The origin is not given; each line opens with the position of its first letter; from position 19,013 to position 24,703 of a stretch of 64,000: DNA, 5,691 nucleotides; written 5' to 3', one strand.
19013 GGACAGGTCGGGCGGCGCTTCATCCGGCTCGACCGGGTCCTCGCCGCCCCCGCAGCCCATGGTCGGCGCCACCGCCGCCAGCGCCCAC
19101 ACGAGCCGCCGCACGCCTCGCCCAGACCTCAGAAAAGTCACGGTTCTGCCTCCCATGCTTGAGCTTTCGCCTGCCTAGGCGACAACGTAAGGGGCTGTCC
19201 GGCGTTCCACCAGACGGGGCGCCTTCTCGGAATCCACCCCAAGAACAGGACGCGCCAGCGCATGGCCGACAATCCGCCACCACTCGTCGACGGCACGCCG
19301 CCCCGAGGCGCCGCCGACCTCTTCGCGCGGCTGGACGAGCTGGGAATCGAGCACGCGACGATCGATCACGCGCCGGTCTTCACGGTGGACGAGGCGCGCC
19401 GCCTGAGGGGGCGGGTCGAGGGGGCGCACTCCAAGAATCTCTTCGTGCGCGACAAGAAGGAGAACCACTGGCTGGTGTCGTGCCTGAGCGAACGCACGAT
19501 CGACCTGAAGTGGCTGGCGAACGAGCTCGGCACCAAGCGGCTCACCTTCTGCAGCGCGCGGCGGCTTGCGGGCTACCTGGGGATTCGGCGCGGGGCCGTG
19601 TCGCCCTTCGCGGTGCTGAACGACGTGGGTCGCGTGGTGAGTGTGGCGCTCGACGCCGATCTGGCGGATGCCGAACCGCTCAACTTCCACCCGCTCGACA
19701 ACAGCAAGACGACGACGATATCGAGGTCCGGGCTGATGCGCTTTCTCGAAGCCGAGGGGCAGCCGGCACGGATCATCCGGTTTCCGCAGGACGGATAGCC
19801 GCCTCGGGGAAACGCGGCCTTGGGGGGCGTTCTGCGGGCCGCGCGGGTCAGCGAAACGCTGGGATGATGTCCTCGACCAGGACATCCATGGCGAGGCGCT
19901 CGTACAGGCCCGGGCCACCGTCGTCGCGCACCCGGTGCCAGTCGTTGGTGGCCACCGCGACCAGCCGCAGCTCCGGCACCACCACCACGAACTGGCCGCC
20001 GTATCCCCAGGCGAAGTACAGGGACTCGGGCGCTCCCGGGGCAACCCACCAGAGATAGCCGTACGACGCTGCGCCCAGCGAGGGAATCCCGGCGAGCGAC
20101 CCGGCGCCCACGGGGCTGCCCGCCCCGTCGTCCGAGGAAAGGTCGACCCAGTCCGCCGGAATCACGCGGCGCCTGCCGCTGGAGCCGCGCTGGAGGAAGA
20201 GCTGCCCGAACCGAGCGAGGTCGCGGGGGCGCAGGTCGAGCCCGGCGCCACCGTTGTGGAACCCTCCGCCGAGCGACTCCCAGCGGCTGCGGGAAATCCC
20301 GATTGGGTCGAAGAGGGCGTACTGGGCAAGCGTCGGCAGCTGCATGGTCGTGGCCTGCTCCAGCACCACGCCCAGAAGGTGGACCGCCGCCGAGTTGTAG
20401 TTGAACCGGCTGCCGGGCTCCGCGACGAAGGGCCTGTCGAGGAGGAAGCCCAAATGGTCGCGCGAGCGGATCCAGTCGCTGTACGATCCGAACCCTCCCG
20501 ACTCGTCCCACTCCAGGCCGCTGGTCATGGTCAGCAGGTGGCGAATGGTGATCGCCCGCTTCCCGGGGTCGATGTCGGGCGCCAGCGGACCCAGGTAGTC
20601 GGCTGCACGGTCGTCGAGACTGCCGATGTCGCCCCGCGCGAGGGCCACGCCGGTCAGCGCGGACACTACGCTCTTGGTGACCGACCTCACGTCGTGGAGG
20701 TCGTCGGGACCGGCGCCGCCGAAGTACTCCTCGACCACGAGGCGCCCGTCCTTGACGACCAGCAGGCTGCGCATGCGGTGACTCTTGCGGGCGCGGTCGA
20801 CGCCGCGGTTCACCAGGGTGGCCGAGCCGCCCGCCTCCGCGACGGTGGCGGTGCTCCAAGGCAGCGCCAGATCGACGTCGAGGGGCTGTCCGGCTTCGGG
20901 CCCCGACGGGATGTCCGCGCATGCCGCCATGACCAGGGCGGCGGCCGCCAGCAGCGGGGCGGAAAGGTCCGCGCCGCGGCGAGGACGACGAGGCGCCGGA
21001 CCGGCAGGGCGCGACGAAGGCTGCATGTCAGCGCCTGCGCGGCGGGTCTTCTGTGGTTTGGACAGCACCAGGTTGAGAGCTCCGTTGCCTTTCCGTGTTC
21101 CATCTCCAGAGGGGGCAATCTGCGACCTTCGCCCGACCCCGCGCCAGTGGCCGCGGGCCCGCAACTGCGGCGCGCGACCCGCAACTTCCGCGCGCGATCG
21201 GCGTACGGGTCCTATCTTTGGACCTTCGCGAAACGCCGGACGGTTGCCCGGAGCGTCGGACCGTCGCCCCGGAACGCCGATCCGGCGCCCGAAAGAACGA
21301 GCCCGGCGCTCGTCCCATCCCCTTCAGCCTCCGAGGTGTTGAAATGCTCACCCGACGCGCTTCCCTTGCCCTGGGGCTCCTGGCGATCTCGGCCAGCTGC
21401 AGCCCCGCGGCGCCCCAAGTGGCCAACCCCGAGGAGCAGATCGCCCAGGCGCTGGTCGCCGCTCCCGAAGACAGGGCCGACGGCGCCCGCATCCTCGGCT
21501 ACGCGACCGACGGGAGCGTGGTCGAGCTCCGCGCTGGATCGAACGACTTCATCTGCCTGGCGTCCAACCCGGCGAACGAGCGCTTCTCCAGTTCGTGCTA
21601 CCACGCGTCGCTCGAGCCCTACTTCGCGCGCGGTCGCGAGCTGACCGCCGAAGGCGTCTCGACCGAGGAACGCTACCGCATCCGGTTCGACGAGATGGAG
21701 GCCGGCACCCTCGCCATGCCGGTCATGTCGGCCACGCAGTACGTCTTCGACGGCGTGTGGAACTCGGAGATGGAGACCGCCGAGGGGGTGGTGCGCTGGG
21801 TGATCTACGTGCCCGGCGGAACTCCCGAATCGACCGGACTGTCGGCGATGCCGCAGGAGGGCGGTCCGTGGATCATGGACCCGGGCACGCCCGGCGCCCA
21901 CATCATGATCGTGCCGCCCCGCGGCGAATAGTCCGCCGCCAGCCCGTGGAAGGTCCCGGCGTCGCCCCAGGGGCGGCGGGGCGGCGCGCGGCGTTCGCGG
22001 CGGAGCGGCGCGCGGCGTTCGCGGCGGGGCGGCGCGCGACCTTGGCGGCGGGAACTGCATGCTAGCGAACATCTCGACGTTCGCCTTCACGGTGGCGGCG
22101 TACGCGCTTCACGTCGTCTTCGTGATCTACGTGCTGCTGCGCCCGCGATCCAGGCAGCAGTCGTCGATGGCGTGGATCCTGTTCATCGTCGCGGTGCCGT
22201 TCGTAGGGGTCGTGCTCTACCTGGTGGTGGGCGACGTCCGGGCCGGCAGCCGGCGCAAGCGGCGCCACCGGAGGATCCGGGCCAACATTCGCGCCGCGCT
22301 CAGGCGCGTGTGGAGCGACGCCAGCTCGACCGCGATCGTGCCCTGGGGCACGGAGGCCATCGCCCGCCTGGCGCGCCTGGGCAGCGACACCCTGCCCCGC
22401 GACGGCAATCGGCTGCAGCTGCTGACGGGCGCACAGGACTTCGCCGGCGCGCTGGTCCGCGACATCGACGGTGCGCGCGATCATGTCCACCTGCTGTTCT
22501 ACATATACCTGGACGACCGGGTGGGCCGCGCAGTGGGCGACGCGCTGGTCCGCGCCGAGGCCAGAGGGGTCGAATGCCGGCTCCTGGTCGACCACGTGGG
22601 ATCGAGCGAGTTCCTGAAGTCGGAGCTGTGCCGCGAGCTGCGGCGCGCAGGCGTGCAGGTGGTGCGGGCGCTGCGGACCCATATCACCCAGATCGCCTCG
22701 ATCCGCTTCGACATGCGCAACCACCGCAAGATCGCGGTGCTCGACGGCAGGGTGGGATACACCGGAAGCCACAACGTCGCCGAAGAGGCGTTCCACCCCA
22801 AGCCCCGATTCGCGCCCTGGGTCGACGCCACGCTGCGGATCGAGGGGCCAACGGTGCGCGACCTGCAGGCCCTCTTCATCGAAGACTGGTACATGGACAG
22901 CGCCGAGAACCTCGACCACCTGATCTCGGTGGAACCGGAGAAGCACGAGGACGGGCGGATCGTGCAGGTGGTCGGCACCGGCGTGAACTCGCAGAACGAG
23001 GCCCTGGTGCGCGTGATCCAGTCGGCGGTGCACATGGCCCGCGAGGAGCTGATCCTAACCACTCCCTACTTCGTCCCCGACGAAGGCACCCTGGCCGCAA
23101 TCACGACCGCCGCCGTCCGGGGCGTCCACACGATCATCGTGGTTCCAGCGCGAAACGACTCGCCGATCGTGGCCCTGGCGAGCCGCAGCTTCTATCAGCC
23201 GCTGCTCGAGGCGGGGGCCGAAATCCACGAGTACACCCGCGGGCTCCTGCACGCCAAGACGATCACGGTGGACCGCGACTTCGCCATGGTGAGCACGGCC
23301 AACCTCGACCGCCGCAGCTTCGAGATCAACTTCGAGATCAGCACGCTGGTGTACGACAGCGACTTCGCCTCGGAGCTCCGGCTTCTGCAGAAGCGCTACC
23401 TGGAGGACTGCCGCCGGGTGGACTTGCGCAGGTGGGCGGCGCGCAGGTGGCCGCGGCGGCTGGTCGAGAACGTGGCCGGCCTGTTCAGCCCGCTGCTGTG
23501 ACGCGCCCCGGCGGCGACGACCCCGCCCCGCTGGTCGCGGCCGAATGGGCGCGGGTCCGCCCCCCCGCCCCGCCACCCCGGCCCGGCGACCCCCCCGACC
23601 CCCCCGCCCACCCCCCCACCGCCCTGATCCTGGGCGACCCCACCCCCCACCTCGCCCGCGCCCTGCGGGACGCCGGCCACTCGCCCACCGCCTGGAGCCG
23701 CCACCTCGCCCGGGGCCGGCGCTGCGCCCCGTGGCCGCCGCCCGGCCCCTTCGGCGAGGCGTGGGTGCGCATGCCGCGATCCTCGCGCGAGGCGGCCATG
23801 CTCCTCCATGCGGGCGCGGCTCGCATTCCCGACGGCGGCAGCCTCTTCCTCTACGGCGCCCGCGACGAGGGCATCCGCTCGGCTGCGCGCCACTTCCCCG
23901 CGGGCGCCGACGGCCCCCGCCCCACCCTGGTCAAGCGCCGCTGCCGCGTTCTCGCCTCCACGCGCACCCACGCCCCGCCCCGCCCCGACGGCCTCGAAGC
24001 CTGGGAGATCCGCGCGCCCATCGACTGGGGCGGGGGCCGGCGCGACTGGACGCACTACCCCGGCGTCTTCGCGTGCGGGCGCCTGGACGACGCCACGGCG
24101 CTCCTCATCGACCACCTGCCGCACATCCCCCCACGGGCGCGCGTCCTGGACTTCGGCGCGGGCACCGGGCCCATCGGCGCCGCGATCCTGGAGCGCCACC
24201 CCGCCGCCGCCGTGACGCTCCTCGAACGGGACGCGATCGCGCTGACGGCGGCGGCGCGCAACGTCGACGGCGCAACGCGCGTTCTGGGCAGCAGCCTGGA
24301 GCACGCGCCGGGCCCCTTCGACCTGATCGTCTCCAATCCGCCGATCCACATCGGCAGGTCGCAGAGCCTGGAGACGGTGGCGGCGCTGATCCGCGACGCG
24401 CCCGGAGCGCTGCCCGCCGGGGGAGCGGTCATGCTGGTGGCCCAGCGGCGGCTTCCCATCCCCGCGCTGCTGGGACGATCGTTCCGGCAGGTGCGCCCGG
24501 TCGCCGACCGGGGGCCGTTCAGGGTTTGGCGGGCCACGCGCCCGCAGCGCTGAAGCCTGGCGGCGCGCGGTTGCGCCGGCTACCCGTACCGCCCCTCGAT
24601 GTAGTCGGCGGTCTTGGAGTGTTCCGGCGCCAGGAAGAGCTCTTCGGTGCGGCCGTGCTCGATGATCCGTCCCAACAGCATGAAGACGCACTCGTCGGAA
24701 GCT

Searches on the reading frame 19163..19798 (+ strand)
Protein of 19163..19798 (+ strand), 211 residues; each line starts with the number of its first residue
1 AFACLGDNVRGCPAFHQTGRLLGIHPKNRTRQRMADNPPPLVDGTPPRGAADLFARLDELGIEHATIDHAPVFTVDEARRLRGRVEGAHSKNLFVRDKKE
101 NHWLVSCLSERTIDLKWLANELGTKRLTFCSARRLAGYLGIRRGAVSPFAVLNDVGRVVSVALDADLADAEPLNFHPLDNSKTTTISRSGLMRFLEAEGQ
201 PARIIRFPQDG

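Call 60: search_protein_families(library=pfam, proteins=[window:19163-19798:+], max_evalue=0.00001)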
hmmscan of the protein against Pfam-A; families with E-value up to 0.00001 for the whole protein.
window:19163-19798:+ (211 aa): 1 family
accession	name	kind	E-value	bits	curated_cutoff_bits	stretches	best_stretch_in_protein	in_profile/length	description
PF04073.20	tRNA_edit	-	6.4e-24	84.8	25.5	1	69-194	1-123/123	Aminoacyl-tRNA editing domain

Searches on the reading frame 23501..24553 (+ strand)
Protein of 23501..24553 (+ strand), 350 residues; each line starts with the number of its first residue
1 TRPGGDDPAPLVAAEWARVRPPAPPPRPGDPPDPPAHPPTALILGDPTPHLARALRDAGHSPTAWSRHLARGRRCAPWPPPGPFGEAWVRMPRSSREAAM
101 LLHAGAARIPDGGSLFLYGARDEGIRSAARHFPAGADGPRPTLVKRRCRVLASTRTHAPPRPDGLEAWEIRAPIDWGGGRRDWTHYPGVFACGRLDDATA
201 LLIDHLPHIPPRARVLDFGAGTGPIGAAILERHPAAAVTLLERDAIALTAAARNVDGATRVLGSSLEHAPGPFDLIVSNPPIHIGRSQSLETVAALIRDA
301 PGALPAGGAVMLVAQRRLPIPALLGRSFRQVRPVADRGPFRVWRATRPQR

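Call 60: search_protein_families(library=pfam, proteins=[window:23501-24553:+], max_evalue=0.00001)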
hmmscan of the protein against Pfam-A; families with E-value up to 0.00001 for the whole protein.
window:23501-24553:+ (350 aa): 2 families
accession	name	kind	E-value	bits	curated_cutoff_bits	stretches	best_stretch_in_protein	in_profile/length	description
PF05175.20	MTS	-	2e-35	122.4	23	1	185-343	6-169/170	Methyltransferase small domain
PF08468.16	MTS_N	-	1.2e-06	29.1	27.3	1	42-160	17-147/158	Methyltransferase small domain N-terminal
